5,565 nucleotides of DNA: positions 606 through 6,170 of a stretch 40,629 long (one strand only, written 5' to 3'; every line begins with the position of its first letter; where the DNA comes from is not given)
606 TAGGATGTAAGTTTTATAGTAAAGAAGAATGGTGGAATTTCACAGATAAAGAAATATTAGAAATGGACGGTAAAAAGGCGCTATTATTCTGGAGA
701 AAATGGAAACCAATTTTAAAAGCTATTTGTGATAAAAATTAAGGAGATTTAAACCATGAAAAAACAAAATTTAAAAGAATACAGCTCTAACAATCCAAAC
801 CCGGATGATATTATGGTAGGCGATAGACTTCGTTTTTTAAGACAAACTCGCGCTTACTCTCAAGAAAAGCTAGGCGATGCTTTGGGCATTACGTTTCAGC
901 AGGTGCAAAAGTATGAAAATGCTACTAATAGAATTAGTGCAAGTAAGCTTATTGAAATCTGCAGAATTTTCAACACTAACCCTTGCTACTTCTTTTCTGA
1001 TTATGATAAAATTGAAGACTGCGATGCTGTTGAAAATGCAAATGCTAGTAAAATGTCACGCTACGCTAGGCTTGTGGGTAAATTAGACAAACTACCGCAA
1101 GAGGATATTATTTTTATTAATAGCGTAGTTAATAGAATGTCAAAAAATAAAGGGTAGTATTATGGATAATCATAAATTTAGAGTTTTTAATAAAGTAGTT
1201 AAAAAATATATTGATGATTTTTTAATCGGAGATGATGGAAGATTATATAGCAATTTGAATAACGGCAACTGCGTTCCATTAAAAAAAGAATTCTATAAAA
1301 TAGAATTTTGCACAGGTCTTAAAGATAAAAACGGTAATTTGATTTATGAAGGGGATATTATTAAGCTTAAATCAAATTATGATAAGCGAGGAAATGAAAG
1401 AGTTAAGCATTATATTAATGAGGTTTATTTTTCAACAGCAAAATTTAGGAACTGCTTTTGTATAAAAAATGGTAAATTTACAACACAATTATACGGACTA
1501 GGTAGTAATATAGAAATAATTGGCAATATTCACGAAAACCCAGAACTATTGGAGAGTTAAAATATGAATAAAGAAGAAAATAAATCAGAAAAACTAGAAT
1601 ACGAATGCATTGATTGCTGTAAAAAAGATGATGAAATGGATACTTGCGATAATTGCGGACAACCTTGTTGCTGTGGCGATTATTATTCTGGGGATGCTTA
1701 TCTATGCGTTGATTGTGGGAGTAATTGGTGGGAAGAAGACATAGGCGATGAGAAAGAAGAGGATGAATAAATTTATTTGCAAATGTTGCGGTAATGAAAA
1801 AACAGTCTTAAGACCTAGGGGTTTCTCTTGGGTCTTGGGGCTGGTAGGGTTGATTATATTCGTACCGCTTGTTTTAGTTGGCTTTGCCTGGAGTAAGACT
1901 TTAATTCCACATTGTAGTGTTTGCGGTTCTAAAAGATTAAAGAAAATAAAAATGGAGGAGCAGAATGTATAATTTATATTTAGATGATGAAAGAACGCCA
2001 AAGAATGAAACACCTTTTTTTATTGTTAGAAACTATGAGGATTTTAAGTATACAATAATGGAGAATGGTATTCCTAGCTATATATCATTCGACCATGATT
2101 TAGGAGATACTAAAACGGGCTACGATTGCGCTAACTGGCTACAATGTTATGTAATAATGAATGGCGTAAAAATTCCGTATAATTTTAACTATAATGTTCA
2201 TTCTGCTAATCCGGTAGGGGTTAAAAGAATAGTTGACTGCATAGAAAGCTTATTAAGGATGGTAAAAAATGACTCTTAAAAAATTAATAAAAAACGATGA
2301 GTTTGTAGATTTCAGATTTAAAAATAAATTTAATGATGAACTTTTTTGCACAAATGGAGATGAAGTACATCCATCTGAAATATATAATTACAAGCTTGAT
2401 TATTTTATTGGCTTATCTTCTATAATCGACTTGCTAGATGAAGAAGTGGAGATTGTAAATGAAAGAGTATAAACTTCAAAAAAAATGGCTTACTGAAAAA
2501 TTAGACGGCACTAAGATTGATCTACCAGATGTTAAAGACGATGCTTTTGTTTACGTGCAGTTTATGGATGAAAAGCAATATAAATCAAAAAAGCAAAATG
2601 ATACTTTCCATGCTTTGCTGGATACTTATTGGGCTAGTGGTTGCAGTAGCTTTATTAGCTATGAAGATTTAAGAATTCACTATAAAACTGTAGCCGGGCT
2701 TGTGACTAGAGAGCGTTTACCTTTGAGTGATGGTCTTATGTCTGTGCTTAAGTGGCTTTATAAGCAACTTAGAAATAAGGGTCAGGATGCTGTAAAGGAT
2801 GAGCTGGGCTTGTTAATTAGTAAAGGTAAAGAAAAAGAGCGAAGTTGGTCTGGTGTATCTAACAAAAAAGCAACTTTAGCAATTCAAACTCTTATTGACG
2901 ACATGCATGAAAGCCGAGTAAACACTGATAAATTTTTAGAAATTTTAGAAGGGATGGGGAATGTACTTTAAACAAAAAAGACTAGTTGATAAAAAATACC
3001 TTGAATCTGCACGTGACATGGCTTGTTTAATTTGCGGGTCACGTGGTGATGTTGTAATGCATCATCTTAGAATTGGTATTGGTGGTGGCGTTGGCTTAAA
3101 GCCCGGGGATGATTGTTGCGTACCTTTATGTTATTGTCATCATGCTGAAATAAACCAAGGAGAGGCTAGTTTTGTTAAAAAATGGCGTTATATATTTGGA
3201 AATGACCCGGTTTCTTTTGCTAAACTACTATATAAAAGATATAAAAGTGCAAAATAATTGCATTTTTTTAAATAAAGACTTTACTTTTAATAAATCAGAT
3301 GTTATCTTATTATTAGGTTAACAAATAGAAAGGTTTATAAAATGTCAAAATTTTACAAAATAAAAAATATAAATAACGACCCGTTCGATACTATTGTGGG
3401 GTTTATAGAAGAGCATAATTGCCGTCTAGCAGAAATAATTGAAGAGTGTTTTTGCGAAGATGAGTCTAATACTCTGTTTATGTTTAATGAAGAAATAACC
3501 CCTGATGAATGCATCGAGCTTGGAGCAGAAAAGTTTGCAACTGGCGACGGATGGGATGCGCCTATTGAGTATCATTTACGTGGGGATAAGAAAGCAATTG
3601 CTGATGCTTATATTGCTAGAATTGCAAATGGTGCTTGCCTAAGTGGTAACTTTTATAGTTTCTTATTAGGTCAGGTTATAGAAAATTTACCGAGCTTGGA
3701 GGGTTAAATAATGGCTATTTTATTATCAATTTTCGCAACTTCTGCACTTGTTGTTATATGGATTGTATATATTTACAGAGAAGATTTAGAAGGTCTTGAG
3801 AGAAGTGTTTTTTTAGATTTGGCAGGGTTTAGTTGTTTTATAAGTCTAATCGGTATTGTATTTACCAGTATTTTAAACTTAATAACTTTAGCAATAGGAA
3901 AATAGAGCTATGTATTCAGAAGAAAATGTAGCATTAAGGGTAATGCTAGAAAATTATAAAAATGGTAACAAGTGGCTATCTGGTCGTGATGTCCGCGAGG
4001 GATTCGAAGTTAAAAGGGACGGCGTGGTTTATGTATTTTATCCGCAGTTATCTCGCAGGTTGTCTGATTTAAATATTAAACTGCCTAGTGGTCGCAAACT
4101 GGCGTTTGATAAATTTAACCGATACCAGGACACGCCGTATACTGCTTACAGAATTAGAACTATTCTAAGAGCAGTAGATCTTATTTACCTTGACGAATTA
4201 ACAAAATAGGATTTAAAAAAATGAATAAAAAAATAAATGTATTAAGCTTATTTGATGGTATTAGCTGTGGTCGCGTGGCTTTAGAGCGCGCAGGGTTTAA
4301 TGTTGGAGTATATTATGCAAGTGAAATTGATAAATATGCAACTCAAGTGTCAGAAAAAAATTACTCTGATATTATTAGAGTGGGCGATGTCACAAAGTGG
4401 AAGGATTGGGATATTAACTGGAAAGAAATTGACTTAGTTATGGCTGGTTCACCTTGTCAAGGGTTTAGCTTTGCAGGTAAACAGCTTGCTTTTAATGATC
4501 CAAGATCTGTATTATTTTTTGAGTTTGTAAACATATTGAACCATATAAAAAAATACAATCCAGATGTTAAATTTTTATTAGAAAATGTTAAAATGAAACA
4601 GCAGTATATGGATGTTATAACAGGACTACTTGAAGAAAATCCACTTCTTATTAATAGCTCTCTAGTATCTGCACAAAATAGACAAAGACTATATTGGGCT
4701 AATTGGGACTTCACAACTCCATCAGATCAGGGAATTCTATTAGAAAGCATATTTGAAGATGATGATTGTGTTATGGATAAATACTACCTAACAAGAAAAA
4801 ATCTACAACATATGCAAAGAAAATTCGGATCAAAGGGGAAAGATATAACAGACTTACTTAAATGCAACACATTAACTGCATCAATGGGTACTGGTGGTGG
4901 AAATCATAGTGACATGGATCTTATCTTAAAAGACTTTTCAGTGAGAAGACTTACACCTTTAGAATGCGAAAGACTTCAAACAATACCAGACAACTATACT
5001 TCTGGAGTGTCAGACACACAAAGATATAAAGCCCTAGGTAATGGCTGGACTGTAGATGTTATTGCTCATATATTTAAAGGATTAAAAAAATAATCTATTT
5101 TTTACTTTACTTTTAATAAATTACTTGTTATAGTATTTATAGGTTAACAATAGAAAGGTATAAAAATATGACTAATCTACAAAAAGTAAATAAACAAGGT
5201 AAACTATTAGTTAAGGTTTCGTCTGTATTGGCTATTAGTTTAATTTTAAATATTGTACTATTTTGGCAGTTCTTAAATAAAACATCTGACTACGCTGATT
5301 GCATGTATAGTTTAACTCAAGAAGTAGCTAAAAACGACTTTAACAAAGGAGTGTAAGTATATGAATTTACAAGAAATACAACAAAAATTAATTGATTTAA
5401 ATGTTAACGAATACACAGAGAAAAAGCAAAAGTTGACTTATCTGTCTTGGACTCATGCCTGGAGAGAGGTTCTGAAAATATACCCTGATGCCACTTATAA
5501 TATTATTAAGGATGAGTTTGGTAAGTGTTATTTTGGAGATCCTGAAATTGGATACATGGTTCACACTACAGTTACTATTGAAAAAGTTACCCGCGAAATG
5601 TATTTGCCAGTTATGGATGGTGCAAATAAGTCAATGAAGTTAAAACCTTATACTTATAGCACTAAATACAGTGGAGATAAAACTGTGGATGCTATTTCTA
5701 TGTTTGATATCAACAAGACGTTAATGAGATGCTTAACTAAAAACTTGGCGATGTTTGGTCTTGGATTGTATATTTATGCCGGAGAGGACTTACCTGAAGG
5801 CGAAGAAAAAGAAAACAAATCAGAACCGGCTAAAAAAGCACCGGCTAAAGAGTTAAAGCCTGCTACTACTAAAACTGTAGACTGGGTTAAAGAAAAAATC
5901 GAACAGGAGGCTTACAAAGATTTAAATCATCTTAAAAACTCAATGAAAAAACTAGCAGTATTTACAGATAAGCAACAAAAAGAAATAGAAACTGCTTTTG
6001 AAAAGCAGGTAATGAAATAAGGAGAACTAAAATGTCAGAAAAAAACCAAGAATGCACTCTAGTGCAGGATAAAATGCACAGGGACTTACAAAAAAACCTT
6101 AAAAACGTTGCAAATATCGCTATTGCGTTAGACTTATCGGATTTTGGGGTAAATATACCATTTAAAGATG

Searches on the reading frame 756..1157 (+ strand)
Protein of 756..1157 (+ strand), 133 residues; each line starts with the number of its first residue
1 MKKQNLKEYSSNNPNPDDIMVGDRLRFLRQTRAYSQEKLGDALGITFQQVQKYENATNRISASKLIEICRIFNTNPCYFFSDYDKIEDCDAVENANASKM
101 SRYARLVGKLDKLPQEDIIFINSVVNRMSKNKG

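Call 39: search_protein_families(library=phrogs, proteins=[window:756-1157:+], max_evalue=0.001)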
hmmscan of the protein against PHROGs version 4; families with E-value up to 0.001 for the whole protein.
window:756-1157:+ (133 aa): 10 families
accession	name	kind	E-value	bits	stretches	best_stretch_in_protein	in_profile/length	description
phrog_8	-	transcription regulation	6.3e-13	49.9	1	11-88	67-224/346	transcriptional regulator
phrog_2967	-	transcription regulation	5.3e-10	40.2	1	22-108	12-92/225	transcriptional regulator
phrog_2439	-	transcription regulation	4.3e-09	36.7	1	21-88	8-75/367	transcriptional regulator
phrog_4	-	transcription regulation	1.4e-08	35.2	1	13-104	132-205/400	transcriptional repressor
phrog_3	-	transcription regulation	1.9e-08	35.5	1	18-93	86-159/430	transcriptional repressor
phrog_2328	-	transcription regulation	3.1e-06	28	1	12-76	9-71/128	transcriptional repressor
phrog_5823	-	transcription regulation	6e-05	23.4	1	21-89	7-76/404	transcriptional regulator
phrog_147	-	transcription regulation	0.00021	22.6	1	20-73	4-60/100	transcriptional regulator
phrog_37093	-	transcription regulation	0.00052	20.4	1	23-46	8-31/42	transcriptional regulator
phrog_1373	-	transcription regulation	0.00053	21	1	19-111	62-153/166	transcriptional regulator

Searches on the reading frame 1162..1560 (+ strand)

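Call 39: search_protein_families(library=phrogs, proteins=[window:1162-1560:+], max_evalue=0.001)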
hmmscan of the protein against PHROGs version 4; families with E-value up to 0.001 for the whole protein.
window:1162-1560:+ (132 aa): 3 families
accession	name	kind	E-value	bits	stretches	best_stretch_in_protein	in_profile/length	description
phrog_98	-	unknown function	5e-28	99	1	1-131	25-151/208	-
phrog_8684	-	unknown function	3.7e-14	54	1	50-131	64-161/164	-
phrog_9246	-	unknown function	1.5e-05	26.2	1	5-70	4-76/82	-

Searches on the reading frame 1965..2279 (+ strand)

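Call 72: search_protein_families(library=pfam, proteins=[window:1965-2279:+], max_evalue=0.01)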
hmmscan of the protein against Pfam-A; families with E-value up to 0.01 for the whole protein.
window:1965-2279:+ (104 aa): 1 family
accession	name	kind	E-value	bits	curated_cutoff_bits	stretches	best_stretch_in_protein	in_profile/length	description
PF20274.4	cREC_REC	-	1.4e-22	80.6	27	1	2-94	1-87/88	Cyclic-phosphate processing Receiver domain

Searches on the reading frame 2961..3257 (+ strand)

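Call 72: search_protein_families(library=pfam, proteins=[window:2961-3257:+], max_evalue=0.01)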
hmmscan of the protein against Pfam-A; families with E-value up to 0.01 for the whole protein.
window:2961-3257:+ (98 aa): 1 family
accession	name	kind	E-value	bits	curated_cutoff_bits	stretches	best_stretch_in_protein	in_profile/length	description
PF06147.18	DUF968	-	6e-11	43.1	27.8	1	4-75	83-153/171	Protein of unknown function (DUF968)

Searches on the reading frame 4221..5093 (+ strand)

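Call 39: search_protein_families(library=phrogs, proteins=[window:4221-5093:+], max_evalue=0.001)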
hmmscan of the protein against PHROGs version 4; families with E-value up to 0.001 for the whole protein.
window:4221-5093:+ (290 aa): 11 families
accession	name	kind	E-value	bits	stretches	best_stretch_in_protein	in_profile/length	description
phrog_116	-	other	3.4e-68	231.7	1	1-290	204-491/779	DNA methyltransferase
phrog_17284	-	unknown function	3.8e-35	122.3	2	233-288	151-210/245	-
phrog_363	-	other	5.7e-30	105.6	1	2-288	51-312/327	DNA methyltransferase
phrog_16528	-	other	8.5e-23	82.1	1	216-289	148-218/236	DNA methyltransferase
phrog_16427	-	other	1.5e-16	61.8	1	230-289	105-169/235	DNA methyltransferase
phrog_26324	-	other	2.4e-11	45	1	231-289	137-204/210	DNA methyltransferase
phrog_13621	-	unknown function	5.7e-07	30.5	1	233-280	46-100/121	-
phrog_864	-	DNA, RNA and nucleotide metabolism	2.9e-06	27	0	66-108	692-734/1064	DNA primase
phrog_5999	-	other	4.6e-06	27.6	1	6-103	4-104/109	DNA methyltransferase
phrog_757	-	other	2.8e-05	24.4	1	2-111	12-117/247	DNA methyltransferase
phrog_29583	-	other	0.00012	21.9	1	67-112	75-121/468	DNA methyltransferase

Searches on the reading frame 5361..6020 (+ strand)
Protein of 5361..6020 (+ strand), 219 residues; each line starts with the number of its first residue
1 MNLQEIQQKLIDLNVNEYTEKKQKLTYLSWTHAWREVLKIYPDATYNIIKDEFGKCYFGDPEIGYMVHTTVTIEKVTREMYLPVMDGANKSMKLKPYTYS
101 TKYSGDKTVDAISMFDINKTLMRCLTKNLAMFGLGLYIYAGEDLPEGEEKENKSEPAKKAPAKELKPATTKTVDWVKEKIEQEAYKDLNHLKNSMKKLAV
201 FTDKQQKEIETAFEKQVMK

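Call 39: search_protein_families(library=phrogs, proteins=[window:5361-6020:+], max_evalue=0.001)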
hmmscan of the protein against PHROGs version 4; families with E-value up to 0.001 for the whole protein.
window:5361-6020:+ (219 aa): 2 families
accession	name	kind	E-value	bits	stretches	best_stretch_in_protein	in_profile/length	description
phrog_659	-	DNA, RNA and nucleotide metabolism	2.6e-53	181.7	1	4-209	4-193/205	Sak-like ssDNA annealing protein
phrog_8492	-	DNA, RNA and nucleotide metabolism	2e-37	130.2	1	7-192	23-204/269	Sak-like ssDNA annealing protein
